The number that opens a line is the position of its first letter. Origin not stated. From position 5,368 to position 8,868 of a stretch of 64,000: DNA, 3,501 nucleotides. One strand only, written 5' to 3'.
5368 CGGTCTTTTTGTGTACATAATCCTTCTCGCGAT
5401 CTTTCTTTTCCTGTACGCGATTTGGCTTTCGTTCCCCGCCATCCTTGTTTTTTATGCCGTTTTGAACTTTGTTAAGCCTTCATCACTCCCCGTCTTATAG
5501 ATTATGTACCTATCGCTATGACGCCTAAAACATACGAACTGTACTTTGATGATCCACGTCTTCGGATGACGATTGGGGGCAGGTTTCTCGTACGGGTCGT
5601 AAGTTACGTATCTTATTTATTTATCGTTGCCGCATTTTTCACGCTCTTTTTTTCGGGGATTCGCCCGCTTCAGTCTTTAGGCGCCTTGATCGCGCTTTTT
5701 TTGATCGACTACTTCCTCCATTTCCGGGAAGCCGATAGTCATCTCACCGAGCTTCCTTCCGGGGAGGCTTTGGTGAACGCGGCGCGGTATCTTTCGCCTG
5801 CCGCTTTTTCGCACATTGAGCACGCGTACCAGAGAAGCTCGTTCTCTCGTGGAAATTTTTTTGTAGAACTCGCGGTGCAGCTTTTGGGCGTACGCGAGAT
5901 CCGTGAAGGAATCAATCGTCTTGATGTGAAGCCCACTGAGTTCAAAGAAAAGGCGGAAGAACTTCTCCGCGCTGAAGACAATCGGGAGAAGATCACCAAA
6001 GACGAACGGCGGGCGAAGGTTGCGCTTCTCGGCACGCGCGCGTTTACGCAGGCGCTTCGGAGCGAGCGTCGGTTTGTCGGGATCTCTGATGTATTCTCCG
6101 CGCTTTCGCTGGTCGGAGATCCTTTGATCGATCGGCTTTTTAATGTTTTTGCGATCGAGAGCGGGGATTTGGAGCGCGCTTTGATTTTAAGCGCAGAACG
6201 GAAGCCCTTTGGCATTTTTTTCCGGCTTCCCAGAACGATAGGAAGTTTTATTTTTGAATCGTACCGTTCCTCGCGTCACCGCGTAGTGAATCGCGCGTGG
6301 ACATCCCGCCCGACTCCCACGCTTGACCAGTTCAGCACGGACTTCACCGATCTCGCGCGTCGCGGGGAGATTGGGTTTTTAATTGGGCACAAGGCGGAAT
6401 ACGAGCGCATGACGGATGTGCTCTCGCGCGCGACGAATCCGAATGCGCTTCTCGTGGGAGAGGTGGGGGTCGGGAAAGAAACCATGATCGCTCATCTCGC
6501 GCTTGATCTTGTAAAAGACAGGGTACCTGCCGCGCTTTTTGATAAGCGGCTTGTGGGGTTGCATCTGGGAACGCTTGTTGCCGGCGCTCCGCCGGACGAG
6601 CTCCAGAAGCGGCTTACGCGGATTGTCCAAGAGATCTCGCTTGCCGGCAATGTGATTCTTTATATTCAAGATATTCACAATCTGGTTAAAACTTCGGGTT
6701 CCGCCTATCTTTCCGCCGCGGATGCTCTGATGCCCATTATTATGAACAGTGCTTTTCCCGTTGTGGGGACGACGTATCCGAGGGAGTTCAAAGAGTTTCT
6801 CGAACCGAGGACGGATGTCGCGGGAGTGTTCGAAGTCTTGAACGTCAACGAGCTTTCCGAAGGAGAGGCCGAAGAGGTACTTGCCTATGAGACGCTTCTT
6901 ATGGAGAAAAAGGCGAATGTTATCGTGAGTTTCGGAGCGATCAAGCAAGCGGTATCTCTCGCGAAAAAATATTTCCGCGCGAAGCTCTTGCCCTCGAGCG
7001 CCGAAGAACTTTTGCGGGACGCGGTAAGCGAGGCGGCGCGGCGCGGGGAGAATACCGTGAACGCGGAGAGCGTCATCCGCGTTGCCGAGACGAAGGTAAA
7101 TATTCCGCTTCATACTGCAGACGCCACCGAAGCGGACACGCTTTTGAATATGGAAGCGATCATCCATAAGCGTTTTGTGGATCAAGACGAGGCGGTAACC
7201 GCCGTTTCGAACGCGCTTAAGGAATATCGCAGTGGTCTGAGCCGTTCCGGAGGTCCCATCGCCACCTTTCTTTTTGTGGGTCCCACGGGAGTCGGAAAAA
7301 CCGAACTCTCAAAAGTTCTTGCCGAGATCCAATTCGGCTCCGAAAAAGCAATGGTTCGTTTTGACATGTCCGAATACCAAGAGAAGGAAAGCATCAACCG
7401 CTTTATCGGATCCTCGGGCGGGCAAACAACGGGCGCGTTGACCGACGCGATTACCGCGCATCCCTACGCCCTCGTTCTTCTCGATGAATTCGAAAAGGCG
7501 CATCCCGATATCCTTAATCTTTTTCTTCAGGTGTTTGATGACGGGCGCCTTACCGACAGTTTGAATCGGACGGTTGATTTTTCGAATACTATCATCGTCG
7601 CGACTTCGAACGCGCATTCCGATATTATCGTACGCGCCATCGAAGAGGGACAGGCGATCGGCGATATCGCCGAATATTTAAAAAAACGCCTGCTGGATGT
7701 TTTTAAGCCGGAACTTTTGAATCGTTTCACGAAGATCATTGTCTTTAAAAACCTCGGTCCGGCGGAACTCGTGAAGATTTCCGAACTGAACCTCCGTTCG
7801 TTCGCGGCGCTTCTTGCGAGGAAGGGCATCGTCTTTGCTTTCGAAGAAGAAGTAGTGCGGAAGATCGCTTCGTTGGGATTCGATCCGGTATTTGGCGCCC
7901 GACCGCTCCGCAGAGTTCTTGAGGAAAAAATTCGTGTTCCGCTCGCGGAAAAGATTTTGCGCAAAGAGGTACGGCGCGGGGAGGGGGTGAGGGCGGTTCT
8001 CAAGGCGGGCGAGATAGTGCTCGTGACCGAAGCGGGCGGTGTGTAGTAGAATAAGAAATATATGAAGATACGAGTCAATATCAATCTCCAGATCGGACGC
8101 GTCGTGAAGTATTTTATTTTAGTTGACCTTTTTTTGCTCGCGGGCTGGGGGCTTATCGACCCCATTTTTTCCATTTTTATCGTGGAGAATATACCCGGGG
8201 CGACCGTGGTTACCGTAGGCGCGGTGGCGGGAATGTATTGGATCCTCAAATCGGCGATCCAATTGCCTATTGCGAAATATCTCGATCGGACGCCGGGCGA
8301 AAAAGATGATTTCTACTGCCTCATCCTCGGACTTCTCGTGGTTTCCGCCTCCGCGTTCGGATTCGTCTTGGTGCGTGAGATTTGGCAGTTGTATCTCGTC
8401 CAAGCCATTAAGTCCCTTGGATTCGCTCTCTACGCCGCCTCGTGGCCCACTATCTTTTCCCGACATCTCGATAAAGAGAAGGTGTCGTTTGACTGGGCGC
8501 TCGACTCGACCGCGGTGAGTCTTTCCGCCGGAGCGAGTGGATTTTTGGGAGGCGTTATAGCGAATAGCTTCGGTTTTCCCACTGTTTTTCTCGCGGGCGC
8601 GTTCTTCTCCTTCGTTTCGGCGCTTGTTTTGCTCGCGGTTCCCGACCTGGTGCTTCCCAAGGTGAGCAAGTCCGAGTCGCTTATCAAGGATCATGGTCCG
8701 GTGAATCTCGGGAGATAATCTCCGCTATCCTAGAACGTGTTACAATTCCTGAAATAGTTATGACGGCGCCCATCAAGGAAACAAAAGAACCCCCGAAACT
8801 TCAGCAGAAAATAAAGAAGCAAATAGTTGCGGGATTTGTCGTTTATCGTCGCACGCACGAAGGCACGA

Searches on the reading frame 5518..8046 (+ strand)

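Call 16: search_protein_families(library=pfam, proteins=[window:5518-8046:+], max_evalue=0.001)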
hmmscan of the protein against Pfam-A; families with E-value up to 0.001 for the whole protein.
window:5518-8046:+ (842 aa): 12 families
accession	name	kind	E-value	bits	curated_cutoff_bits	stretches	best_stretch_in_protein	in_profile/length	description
PF07724.20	AAA_2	-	1.4e-48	165.5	27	1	580-739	2-165/166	AAA domain (Cdc48 subfamily)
PF10431.15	ClpB_D2-small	-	2.4e-19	69.6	21.9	1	746-825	1-80/81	C-terminal, D2-small domain, of ClpB protein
PF00004.35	AAA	-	2e-13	51.4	21.2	1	585-703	2-114/131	ATPase family associated with various cellular activities (AAA)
PF07728.20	AAA_5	-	1.1e-12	48.6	22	1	584-700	2-124/139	AAA domain (dynein-related subfamily)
PF00158.32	Sigma54_activat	-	1.7e-07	31.5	20.2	1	567-700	8-145/168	Sigma-54 interaction domain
PF13401.12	AAA_22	-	7.1e-06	26.8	27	0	585-675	9-110/130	AAA domain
PF03193.22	RsgA_GTPase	-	3.9e-05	24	30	0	290-329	89-128/174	RsgA GTPase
PF13191.12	AAA_16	-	0.00011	23.2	32.6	0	289-340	3-59/167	AAA ATPase domain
PF12775.13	AAA_7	-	0.00014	21.9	25.8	0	583-632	35-84/181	P-loop containing dynein motor region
PF20720.3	nSTAND3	-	0.00021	21.5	27.2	0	295-334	7-44/155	Novel STAND NTPase 3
PF05729.18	NACHT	-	0.00022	21.5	26.7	0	583-713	2-147/167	NACHT domain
PF17871.7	AAA_lid_9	-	0.00026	21.3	22.8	1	450-516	4-70/104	AAA lid domain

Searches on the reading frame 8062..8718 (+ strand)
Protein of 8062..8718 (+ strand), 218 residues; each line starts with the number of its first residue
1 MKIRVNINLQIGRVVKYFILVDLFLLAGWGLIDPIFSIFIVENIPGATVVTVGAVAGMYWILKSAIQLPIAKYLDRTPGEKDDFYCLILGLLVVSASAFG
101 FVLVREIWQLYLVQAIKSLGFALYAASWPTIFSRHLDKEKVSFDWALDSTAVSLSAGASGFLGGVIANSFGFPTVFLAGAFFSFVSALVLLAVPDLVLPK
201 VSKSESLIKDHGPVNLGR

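Call 16: search_protein_families(library=pfam, proteins=[window:8062-8718:+], max_evalue=0.001)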
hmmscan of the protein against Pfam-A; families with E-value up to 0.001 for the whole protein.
window:8062-8718:+ (218 aa): 2 families
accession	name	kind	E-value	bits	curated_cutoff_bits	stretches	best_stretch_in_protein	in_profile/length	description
PF07690.21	MFS_1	-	4.1e-17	62.5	33.4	1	23-198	6-179/347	Major Facilitator Superfamily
PF05977.19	MFS_3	-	3.1e-06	26.4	27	1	93-207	92-203/524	Transmembrane secretion effector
